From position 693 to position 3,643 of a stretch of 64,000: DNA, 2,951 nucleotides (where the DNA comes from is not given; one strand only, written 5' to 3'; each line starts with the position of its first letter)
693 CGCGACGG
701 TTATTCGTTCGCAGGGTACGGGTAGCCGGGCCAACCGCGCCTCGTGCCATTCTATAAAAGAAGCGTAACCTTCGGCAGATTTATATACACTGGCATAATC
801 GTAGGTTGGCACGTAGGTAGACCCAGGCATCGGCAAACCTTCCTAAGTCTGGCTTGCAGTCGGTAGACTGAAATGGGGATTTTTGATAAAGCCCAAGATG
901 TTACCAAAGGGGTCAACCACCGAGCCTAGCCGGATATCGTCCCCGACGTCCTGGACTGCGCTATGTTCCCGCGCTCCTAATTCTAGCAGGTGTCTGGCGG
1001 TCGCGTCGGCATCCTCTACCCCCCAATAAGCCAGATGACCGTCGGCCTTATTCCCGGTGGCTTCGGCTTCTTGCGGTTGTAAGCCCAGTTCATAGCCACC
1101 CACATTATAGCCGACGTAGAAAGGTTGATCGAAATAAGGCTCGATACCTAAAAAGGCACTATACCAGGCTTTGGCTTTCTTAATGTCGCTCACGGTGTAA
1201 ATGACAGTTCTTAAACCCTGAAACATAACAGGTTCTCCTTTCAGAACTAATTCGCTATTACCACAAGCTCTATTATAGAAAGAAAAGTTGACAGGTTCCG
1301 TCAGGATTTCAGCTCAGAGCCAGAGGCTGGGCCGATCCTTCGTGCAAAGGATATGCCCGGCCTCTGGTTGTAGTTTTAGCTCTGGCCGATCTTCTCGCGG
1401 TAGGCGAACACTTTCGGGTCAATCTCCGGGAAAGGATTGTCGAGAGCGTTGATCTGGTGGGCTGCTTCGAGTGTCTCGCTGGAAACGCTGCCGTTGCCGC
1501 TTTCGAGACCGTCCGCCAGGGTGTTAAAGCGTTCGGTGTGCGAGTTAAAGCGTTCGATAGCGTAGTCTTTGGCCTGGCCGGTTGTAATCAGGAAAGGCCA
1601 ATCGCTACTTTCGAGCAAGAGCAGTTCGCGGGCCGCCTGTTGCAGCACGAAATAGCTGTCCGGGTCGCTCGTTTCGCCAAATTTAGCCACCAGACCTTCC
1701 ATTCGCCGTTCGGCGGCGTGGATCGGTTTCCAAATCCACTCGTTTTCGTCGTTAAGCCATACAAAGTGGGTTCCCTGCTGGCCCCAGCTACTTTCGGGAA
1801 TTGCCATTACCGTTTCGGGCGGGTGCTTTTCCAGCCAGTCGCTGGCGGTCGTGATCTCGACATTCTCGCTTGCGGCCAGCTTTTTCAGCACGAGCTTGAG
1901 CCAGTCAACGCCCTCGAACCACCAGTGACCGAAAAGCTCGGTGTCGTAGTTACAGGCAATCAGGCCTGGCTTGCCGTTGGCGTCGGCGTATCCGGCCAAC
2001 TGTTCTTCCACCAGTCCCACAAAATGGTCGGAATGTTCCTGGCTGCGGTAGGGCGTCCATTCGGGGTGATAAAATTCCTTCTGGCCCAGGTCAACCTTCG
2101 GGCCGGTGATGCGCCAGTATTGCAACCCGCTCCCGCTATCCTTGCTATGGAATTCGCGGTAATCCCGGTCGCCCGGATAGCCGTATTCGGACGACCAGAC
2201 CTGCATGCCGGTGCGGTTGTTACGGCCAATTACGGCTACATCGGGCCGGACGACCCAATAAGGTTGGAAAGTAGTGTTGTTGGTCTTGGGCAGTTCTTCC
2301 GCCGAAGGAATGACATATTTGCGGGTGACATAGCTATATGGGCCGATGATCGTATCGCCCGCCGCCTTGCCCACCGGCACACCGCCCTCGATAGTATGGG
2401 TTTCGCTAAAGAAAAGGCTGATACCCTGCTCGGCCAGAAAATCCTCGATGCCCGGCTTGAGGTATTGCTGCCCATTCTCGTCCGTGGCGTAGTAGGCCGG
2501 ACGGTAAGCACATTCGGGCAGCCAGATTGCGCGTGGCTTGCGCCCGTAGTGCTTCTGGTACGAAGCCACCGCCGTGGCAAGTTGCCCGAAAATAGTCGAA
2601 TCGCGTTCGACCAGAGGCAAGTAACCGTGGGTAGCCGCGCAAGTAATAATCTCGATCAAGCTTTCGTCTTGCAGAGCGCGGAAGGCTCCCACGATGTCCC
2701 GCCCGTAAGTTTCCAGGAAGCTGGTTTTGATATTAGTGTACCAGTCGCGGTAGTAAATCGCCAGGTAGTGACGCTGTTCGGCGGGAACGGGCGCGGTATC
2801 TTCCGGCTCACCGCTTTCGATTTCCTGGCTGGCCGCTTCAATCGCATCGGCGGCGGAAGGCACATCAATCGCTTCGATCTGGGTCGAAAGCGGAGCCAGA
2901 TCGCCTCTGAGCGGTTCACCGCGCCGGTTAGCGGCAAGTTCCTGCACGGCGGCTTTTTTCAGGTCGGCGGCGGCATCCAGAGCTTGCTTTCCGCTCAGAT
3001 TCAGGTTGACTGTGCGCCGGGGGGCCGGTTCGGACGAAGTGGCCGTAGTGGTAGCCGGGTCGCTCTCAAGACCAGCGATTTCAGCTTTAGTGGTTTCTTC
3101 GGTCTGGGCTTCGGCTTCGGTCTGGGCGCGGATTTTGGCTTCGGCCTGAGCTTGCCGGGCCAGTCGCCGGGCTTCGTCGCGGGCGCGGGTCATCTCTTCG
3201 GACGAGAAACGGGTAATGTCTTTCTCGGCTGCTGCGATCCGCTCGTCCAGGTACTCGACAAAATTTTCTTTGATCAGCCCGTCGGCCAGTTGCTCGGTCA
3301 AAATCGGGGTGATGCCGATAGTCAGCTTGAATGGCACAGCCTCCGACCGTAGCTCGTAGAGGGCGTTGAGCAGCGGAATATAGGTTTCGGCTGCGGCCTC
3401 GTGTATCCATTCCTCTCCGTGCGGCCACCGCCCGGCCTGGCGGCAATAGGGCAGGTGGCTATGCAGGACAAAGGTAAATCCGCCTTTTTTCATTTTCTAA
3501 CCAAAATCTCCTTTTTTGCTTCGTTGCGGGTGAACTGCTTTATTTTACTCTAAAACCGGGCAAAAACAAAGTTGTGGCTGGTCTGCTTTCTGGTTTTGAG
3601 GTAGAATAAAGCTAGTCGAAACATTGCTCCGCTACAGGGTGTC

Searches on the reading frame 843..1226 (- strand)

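Call 89: search_protein_families(library=pfam, proteins=[window:843-1226:-], max_evalue=0.001)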
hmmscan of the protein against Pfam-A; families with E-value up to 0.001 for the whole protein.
window:843-1226:- (127 aa): 3 families
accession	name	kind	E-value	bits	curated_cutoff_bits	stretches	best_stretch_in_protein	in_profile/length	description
PF18029.7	Glyoxalase_6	-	9.1e-08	33.2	23.6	1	11-109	5-101/106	Glyoxalase-like domain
PF00903.31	Glyoxalase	-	5.7e-07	30.4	20.6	1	8-111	5-119/121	Glyoxalase/Bleomycin resistance protein/Dioxygenase superfamily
PF13669.12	Glyoxalase_4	-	0.00011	22.8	27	0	9-97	4-104/109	Glyoxalase/Bleomycin resistance protein/Dioxygenase superfamily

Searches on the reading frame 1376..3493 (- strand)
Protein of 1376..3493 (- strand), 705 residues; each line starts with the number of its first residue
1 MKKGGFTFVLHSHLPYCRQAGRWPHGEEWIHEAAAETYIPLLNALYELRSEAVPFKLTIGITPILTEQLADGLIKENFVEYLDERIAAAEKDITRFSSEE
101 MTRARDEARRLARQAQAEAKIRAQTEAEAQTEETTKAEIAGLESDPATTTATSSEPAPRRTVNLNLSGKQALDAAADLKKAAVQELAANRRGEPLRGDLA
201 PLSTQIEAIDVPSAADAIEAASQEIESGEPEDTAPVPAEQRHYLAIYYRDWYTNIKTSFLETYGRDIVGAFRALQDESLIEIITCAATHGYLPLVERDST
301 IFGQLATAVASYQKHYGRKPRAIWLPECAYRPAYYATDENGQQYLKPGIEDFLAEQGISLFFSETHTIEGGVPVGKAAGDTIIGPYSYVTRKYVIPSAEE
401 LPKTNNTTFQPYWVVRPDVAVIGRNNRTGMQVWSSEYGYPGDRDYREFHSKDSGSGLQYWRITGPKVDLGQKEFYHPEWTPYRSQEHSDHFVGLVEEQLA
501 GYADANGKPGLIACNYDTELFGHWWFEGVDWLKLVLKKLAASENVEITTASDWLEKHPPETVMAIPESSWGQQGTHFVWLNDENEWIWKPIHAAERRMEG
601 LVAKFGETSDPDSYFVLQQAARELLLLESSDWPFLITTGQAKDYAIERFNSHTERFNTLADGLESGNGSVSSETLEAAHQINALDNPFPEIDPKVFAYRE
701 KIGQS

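Call 89: search_protein_families(library=pfam, proteins=[window:1376-3493:-], max_evalue=0.001)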
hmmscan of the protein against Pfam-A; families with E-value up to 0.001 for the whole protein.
window:1376-3493:- (705 aa): 2 families
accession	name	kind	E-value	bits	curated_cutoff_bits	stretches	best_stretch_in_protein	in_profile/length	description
PF03065.20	Glyco_hydro_57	-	3.4e-29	102.5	21.2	1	7-566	1-291/291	Glycosyl hydrolase family 57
PF09210.16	BE_C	-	7.6e-29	100.5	25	1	591-696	2-101/101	1,4-alpha-glucan branching enzyme, C-terminal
